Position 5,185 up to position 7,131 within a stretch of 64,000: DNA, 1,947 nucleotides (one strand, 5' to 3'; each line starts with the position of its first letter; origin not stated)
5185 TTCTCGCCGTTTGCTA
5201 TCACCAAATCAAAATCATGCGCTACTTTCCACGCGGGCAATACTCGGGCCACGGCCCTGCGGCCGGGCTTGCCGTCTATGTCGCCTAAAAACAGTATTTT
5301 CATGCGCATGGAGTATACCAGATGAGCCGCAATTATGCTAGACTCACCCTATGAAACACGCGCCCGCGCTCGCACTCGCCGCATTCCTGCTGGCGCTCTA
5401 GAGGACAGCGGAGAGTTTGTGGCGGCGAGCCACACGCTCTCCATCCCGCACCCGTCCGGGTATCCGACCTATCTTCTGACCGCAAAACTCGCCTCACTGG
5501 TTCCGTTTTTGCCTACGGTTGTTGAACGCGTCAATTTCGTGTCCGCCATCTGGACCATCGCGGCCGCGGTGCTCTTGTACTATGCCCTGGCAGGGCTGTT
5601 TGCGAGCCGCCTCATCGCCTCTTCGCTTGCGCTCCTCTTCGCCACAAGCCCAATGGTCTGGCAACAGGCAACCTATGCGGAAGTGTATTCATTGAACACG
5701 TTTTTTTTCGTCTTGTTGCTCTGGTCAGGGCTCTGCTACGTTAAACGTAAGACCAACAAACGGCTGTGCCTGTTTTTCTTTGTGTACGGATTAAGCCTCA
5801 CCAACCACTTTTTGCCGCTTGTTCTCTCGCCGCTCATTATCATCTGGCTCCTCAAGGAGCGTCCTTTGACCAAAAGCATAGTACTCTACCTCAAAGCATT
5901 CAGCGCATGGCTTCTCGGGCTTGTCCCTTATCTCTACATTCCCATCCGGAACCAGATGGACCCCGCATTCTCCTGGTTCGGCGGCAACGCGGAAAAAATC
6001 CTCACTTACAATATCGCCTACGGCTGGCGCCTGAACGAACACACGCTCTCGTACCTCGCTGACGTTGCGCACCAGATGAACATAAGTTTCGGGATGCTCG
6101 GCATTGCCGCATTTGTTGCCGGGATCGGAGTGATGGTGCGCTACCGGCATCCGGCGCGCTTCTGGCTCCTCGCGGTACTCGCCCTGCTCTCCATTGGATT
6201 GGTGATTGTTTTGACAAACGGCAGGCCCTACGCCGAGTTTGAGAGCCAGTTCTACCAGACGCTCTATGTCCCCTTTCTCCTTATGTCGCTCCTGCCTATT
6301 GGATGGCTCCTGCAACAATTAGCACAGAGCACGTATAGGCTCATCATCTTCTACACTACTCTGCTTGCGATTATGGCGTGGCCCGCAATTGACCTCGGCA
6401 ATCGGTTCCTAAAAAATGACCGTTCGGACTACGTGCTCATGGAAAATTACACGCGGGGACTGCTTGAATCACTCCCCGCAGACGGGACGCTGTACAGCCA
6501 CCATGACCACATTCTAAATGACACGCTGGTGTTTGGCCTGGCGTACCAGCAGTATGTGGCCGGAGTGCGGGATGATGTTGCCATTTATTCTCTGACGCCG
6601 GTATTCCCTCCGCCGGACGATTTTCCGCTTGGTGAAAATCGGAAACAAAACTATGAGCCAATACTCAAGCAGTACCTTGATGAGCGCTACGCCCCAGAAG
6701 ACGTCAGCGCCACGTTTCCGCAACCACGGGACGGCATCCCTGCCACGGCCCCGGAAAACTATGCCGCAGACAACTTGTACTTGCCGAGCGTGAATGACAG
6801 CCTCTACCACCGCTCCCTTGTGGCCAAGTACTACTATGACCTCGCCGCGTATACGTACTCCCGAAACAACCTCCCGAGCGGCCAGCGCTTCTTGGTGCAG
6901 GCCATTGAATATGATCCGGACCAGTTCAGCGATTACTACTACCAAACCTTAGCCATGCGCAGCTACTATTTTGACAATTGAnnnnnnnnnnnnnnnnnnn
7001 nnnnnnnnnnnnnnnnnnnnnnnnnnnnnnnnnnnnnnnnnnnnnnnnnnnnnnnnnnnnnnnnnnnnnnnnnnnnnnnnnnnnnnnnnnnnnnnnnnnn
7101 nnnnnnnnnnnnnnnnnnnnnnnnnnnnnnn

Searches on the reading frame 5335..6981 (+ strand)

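Call 45: search_protein_families(library=pfam, proteins=[window:5335-6981:+], max_evalue=0.0001)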
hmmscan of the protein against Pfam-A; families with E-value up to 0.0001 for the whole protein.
window:5335-6981:+ (548 aa): 1 family
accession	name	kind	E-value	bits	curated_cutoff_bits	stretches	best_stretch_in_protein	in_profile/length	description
PF11028.14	TMEM260-like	-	2.6e-28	99.4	24.2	1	24-173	1-171/179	Protein O-mannosyl-transferase TMEM260-like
